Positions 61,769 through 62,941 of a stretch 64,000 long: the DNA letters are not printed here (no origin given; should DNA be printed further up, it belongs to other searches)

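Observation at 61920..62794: Alpha/beta-hydrolase fused to MenE may replace the missing DHNA-CoA thioesterase (MenI)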

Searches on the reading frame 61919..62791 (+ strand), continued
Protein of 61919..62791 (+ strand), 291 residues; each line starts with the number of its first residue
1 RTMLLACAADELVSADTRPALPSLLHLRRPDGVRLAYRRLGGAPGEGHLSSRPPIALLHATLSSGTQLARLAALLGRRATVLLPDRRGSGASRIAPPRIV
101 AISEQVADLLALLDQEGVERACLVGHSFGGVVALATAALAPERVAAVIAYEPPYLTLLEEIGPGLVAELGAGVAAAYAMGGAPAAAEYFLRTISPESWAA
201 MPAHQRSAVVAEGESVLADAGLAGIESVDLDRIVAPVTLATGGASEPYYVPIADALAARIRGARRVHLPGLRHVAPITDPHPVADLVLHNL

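Call 29: predict_structure(alignment_id=A1)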
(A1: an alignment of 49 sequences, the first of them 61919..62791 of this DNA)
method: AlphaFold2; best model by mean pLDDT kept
length: 291 residues; sequences in the alignment: 49
mean_pLDDT: 91.1   pTM: 0.90
mean pLDDT of the five models: 91.1, 90.3, 90.2, 89.7, 89.6
residues with pLDDT >= 90: 241; 70-90: 24; 50-70: 10; < 50: 16
segments of 3 or more residues with pLDDT < 50: 1-15
pLDDT, mean of each block of 10 residues (from residue 1): 36 56 96 97 67 95 96 95 98 97 97 97 98 98 98 90 85 97 97 92 93 95 86 98 96 97 98 97 97 90
secondary structure, 60 per line:
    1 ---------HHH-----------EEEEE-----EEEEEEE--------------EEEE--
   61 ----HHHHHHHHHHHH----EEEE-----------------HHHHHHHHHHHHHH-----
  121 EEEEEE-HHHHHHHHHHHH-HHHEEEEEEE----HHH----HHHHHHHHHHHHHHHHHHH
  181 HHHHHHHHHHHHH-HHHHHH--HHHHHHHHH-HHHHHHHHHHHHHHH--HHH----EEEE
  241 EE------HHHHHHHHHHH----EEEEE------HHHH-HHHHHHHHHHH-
elements in order: E24-28 E34-40 E55-58 H65-76 E81-84 H102-115 E121-126 H128-139 E144-150 H162-193 H195-200 H203-211 H213-227 E237-242 H249-259 E264-268 H275-278 H280-290
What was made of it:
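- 61943..61972 (+): Disordered inter-domain linker (aa 496-505). The first 15 residues of the domain-only model are also disordered (call 29).
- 61988..62791 (+): ABH2, an alpha/beta-hydrolase domain (aa 511-778) with a four-helix lid (aa ~649-714). AlphaFold2 model with pLDDT 91 and pTM 0.90 (call 29).
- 62735..62737 (+): Codon for the catalytic His760 (in GLRHVAP). It follows the last core strand in the model (call 29).
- On Alpha/beta-hydrolase superfamily (Pfam Abhydrolase_6 / Abhydrolase_1): AlphaFold2 model with pLDDT 91 (call 29).
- The fold model is confident (call 29).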

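Call 35: fold_search(model_id=the predicted structure, library=pdb)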
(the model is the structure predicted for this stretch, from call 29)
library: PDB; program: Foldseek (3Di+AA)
matches with E <= 10: 1913; with E <= 0.001: 1793
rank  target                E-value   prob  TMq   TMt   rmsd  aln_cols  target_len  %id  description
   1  3om8_B                7.1e-18  1.00  0.72  0.78   4.2       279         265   26  The crystal structure of a hydrolase from Pseudomonas aeruginosa PA01 (released 2010-09-22)
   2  3om8_A                8.0e-18  1.00  0.74  0.81   3.4       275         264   27  The crystal structure of a hydrolase from Pseudomonas aeruginosa PA01 (released 2010-09-22)
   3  4uhh                  2.2e-16  1.00  0.72  0.77   4.3       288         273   22  Structural studies of a thermophilic esterase from Thermogutta terrifontis (cacodylate complex) (released 2015-06-10)
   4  4uhc                  2.2e-16  1.00  0.73  0.76   4.3       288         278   22  Structural studies of a thermophilic esterase from Thermogutta terrifontis (Native) (released 2015-06-10)
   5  4uhd                  7.7e-16  1.00  0.72  0.76   4.3       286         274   22  Structural studies of a thermophilic esterase from Thermogutta terrifontis (acetate bound) (released 2015-06-10)
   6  3r0v                  9.2e-16  1.00  0.68  0.76   3.9       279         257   26  The crystal structure of an alpha/beta hydrolase from Sphaerobacter thermophilus DSM 20745. (released 2011-04-06)
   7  2xua_H                1.2e-15  1.00  0.67  0.74   4.6       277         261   22  Crystal structure of the enol-lactonase from Burkholderia xenovorans LB400 (released 2011-01-26)
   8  4uhe                  1.8e-15  1.00  0.72  0.76   4.4       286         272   22  Structural studies of a thermophilic esterase from Thermogutta terrifontis (malate bound) (released 2015-06-10)
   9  5a62                  1.8e-15  1.00  0.65  0.69   4.9       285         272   16  Hydrolytic potential of the ammonia-oxidizing Thaumarchaeon Nitrososphaera gargenis - crystal structure and activity pro (released 2016-07-06)
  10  8ynw_B                1.8e-15  1.00  0.62  0.61   7.2       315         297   16  S102A mutant of poly(3-hydroxybutyrate) depolymerase PhaZ from Bacillus thuringiensis (released 2024-12-11)
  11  3t4u_A                2.0e-15  1.00  0.69  0.73   4.1       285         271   15  L29I Mutation in an Aryl Esterase from Pseudomonas fluorescens Leads to Unique Peptide Flip and Increased Activity (released 2012-08-01)
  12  8ynw_A                2.0e-15  1.00  0.65  0.64   6.2       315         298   16  S102A mutant of poly(3-hydroxybutyrate) depolymerase PhaZ from Bacillus thuringiensis (released 2024-12-11)
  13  8ynv_C                2.1e-15  1.00  0.62  0.61   7.2       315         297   16  Poly(3-hydroxybutyrate) depolymerase PhaZ from Bacillus thuringiensis (released 2024-12-11)
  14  1va4_A                2.4e-15  1.00  0.69  0.73   4.1       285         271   16  Pseudomonas fluorescens aryl esterase (released 2004-07-06)
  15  3hi4_A                2.5e-15  1.00  0.69  0.73   4.2       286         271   15  Switching catalysis from hydrolysis to perhydrolysis in P. fluorescens esterase (released 2010-02-23)
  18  2xua_A                3.8e-15  1.00  0.69  0.76   4.4       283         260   22  Crystal structure of the enol-lactonase from Burkholderia xenovorans LB400 (released 2011-01-26)
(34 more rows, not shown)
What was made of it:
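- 61988..62791 (+): Foldseek finds the canonical alpha/beta-hydrolase fold, TM 0.7-0.8 to esterases and enol-lactonases (call 35).
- On Alpha/beta-hydrolase superfamily (Pfam Abhydrolase_6 / Abhydrolase_1): Foldseek probability 1.00 to many alpha/beta-hydrolases (call 35).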

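Call 42: find_encoding_contigs(protein=P0077, flank=8000, max_places=2)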
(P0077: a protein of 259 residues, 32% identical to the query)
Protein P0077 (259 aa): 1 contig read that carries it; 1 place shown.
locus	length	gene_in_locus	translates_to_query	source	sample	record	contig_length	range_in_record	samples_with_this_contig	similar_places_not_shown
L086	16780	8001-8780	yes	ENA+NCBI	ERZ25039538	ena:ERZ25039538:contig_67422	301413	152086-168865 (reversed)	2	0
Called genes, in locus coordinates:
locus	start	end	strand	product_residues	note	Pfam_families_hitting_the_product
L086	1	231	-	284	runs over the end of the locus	PF02585:PIG-L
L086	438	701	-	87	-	-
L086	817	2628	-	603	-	PF00501:AMP-binding, PF23562:AMP-binding_C_3 (weak)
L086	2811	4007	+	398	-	PF00108:Thiolase_N, PF02803:Thiolase_C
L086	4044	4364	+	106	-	-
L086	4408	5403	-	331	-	PF13469:Sulfotransfer_3 (weak)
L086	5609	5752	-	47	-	-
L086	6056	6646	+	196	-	PF00117:GATase, PF07722:Peptidase_C26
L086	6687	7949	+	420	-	PF02771:Acyl-CoA_dh_N, PF02770:Acyl-CoA_dh_M, PF00441:Acyl-CoA_dh_1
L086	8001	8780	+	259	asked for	PF08386:Abhydrolase_4 (faint), PF00561:Abhydrolase_1, PF12146:Hydrolase_4, PF12697:Abhydrolase_6, PF03096:Ndr (faint)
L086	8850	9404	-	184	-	PF17784:Sulfotransfer_4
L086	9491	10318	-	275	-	PF03793:PASTA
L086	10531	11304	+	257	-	-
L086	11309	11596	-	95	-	PF00905:Transpeptidase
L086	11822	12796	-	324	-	PF21922:PBP_dimer_2, PF00905:Transpeptidase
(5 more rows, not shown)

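Call 43: find_encoding_contigs(protein=P0076, flank=8000, max_places=3)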
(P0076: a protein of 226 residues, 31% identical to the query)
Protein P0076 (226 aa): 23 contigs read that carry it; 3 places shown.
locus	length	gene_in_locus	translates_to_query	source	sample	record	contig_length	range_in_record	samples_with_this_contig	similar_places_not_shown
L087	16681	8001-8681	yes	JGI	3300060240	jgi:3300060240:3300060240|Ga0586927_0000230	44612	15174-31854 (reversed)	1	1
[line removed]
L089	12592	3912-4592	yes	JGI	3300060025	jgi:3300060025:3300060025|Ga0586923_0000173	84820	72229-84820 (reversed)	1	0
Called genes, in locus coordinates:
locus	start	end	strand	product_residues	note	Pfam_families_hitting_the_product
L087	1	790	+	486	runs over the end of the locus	PF14691:Fer4_20, PF00070:Pyr_redox (faint), PF01266:DAO (weak), PF01494:FAD_binding_3 (weak), PF07992:Pyr_redox_2, PF12831:FAD_oxidored (weak), PF13450:NAD_binding_8, PF01593:Amino_oxidase, +3 more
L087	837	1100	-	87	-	-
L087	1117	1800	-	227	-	PF00561:Abhydrolase_1, PF12146:Hydrolase_4 (faint), PF12697:Abhydrolase_6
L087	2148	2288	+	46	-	-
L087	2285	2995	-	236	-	PF11716:MDMPI_N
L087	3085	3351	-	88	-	-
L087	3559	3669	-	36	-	-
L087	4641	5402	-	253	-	PF03009:GDPD, PF13653:GDPD_2 (weak)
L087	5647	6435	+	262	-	PF13369:Transglut_core2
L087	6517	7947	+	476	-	PF00224:PK, PF02887:PK_C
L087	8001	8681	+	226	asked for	PF00561:Abhydrolase_1, PF12146:Hydrolase_4 (weak), PF12697:Abhydrolase_6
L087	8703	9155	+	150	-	PF11349:DUF3151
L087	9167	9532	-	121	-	PF09656:PGPGW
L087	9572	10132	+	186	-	PF01613:Flavin_Reduct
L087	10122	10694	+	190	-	PF12804:NTP_transf_3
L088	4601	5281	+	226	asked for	PF00561:Abhydrolase_1, PF12146:Hydrolase_4 (weak), PF12697:Abhydrolase_6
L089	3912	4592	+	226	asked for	PF00561:Abhydrolase_1, PF12146:Hydrolase_4 (weak), PF12697:Abhydrolase_6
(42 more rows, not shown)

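Call 44: find_encoding_contigs(protein=P0072, flank=8000, max_places=2)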
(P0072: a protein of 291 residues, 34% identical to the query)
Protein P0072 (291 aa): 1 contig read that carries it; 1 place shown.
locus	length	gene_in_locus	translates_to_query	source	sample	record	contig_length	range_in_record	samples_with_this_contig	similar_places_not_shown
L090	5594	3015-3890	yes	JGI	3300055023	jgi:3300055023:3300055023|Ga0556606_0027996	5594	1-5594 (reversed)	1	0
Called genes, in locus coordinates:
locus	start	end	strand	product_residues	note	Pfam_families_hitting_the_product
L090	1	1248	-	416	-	?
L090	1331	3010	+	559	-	PF13476:AAA_23 (faint), PF00005:ABC_tran, PF02463:SMC_N (faint), PF13304:AAA_21 (faint), PF12848:ABC_tran_Xtn, PF00005:ABC_tran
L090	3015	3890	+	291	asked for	PF00561:Abhydrolase_1, PF12146:Hydrolase_4, PF12697:Abhydrolase_6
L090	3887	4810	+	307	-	PF01370:Epimerase, PF08338:DUF1731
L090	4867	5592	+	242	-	?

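Call 52: search_protein_representatives(alignment_id=A2)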
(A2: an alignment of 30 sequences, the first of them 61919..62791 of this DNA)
Query: 30 sequences, 278 profile positions. Proteins with E-value up to 0.001 (for the whole library): 128315; up to 1e-10: 23879; up to 1e-30: 191. The best 150 are listed.
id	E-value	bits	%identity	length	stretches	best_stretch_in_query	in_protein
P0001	5.4e-115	399.6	-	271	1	8-275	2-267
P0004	1.5e-113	394.9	-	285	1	4-272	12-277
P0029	7.5e-106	369.6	-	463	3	5-274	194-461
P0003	1.7e-102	358.6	-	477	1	4-273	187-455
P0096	1.1e-101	355.9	-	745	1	14-275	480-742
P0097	2.5e-101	354.8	-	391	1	4-272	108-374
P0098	8.3e-101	353.0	-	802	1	23-273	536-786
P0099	6.5e-100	350.1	-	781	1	5-269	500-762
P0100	1.7e-97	342.1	-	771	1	5-274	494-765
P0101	7.3e-96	336.8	-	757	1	4-265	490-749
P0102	2.9e-95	334.9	-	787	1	4-266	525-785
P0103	3.0e-94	331.5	-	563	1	6-269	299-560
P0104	1.0e-92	326.5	-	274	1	6-270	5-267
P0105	8.9e-90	316.8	-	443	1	4-264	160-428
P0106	1.8e-89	315.8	-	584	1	21-275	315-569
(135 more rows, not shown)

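Call 59: search_protein_families(library=pfam, alignment_id=A3, max_evalue=0.001)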
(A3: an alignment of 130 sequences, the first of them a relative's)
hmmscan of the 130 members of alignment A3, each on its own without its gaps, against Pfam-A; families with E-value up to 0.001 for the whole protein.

A. member 1, L018:164-703:+ (180 aa): 2 families
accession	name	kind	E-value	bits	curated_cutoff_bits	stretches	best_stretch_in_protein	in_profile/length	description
PF02518.31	HATPase_c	-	3.7e-29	101.8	26.4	1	70-179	1-109/111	Histidine kinase-, DNA gyrase B-, and HSP90-like ATPase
PF13581.12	HATPase_c_2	-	3.2e-05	24.4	27.4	1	86-155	43-110/127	Histidine kinase-like ATPase domain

B. families by the number of members that match (of 130 scanned): 98 families (the first 25 are shown)
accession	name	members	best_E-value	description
PF13412.12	HTH_24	4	2.8e-05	Winged helix-turn-helix DNA-binding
PF01850.27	PIN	3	1.1e-16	PIN domain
PF12802.13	MarR_2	3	7.1e-07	MarR family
PF07883.17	Cupin_2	2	9.1e-17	Cupin domain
PF12840.13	HTH_20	2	2.3e-13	Helix-turn-helix domain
PF00005.33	ABC_tran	2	7.5e-12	ABC transporter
PF01022.26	HTH_5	2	5.2e-11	Bacterial regulatory protein, arsR family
PF02604.26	PhdYeFM_antitox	2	7e-09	Antitoxin Phd_YefM, type II toxin-antitoxin system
PF08279.18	HTH_11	2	8.4e-06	HTH domain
PF13304.12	AAA_21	2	2.2e-05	AAA domain, putative AbiEii toxin, Type IV TA system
PF04545.22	Sigma70_r4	2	0.00014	Sigma-70, region 4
PF01047.28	MarR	2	0.00016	MarR family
PF13384.12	HTH_23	2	0.00054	Homeodomain-like domain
PF11290.13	DUF3090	1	8.4e-61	Protein of unknown function (DUF3090)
PF11695.14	DUF3291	1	3.7e-56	Domain of unknown function (DUF3291)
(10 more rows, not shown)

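Call 60: search_protein_families(library=pfam, proteins=[L046:17821-18375:+, L058:11713-12075:-, L009:6809-7225:-, L009:10591-10890:+, L075:13982-14575:-, L050:10953-11270:-, L069:13802-14095:-, L010:5990-6439:+, L030:20149-20529:-, L010:7733-8200:-], max_evalue=0.01)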
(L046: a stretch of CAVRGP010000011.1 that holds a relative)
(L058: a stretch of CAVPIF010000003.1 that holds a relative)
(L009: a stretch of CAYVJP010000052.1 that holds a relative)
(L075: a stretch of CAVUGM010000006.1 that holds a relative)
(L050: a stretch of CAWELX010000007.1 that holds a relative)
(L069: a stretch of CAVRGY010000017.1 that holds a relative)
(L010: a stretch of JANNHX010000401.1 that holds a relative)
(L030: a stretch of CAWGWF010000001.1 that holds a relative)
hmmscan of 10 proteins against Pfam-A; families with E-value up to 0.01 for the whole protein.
L046:17821-18375:+ (185 aa): 0 families

L058:11713-12075:- (121 aa): 1 family
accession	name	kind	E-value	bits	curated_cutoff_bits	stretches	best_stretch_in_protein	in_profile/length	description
PF08818.16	DUF1801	-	3.7e-10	40.5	27.2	1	18-109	1-82/85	Domain of unknown function (DU1801)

L009:6809-7225:- (139 aa): 0 families

L009:10591-10890:+ (100 aa): 0 families

L075:13982-14575:- (198 aa): 1 family
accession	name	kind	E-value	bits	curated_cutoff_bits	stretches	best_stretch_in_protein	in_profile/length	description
PF09922.15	LiaF-like_C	-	0.00013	22.3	29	1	77-125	24-72/114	Cell wall-active antibiotics response LiaF, C-terminal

L050:10953-11270:- (106 aa): 0 families

L069:13802-14095:- (98 aa): 0 families

L010:5990-6439:+ (150 aa): 10 families
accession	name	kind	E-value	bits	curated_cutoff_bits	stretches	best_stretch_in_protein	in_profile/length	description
PF12728.13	HTH_17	-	8.2e-11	42.4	27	1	7-49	2-44/51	Helix-turn-helix domain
PF08281.18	Sigma70_r4_2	-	0.00014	21.9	25.7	1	7-28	27-48/54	Sigma-70, region 4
PF21531.3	Rv2175c_wHTH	-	0.00018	21.8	27.1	1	5-46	14-55/57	DNA-binding protein Rv2175c, wHTH domain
PF08279.18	HTH_11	-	0.00021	21.5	25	1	4-28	13-37/55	HTH domain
PF02954.25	HTH_8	-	0.00035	20.7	22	1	10-28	22-40/42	Bacterial regulatory protein, Fis family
PF13412.12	HTH_24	-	0.00035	20.5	21.9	1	6-27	17-38/48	Winged helix-turn-helix DNA-binding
PF04545.22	Sigma70_r4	-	0.00059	19.7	24.1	1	7-29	21-43/50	Sigma-70, region 4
PF13384.12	HTH_23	-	0.00068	19.8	24.6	1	7-27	18-38/50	Homeodomain-like domain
PF20432.4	Xre-like-HTH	-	0.0025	18.5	25.8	1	4-32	21-50/63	Antitoxin Xre-like helix-turn-helix domain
PF01381.28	HTH_3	-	0.0026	18.2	23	1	7-36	10-39/55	Helix-turn-helix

L030:20149-20529:- (127 aa): 0 families

L010:7733-8200:- (156 aa): 0 families

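Call 61: search_protein_families(library=pfam, proteins=[L045:88-519:+, L057:44-574:+, L051:9278-9766:-, L027:18-362:+, L034:357-668:+, L052:18427-18918:-, L046:14145-14447:-, L054:15946-16230:-, L080:14209-14808:-, L080:346-870:-], max_evalue=0.01)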
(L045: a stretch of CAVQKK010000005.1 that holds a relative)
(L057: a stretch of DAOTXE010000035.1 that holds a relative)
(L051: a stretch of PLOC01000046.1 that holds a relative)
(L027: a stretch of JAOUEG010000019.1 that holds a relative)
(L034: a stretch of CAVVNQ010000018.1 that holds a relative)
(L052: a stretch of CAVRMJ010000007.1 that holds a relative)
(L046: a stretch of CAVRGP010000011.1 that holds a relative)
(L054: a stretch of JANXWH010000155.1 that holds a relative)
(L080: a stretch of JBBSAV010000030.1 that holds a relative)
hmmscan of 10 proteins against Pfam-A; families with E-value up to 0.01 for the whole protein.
L045:88-519:+ (144 aa): 1 family
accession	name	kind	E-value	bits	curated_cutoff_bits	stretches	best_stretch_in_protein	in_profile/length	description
PF00012.26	HSP70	-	3.5e-15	55.7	20.6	1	2-98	502-598/599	Hsp70 protein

L057:44-574:+ (177 aa): 1 family
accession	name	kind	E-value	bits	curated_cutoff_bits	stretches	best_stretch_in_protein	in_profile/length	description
PF09142.17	TruB_C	-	0.0028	17.8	28.7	0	83-99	23-39/56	tRNA Pseudouridine synthase II, C terminal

L051:9278-9766:- (163 aa): 0 families

L027:18-362:+ (115 aa): 0 families

L034:357-668:+ (104 aa): 0 families

L052:18427-18918:- (164 aa): 0 families

L046:14145-14447:- (101 aa): 0 families

L054:15946-16230:- (95 aa): 1 family
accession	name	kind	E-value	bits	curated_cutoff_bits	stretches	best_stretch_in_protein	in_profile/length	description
PF00313.28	CSD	-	1.2e-15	57.6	27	1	31-93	2-64/66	'Cold-shock' DNA-binding domain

L080:14209-14808:- (200 aa): 1 family
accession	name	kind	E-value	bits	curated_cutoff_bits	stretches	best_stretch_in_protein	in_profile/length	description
PF13880.12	Acetyltransf_13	-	0.0057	16.9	22.8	0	154-177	8-31/69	ESCO1/2 acetyl-transferase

L080:346-870:- (175 aa): 2 families
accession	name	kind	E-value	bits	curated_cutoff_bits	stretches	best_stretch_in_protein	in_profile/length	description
PF02082.26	Rrf2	-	4.7e-35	121.1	30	1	4-129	2-129/132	Iron-dependent Transcriptional regulator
PF03444.21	HrcA_DNA-bdg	-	0.00019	21.4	21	1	16-66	15-65/79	Winged helix-turn-helix transcription repressor, HrcA DNA-binding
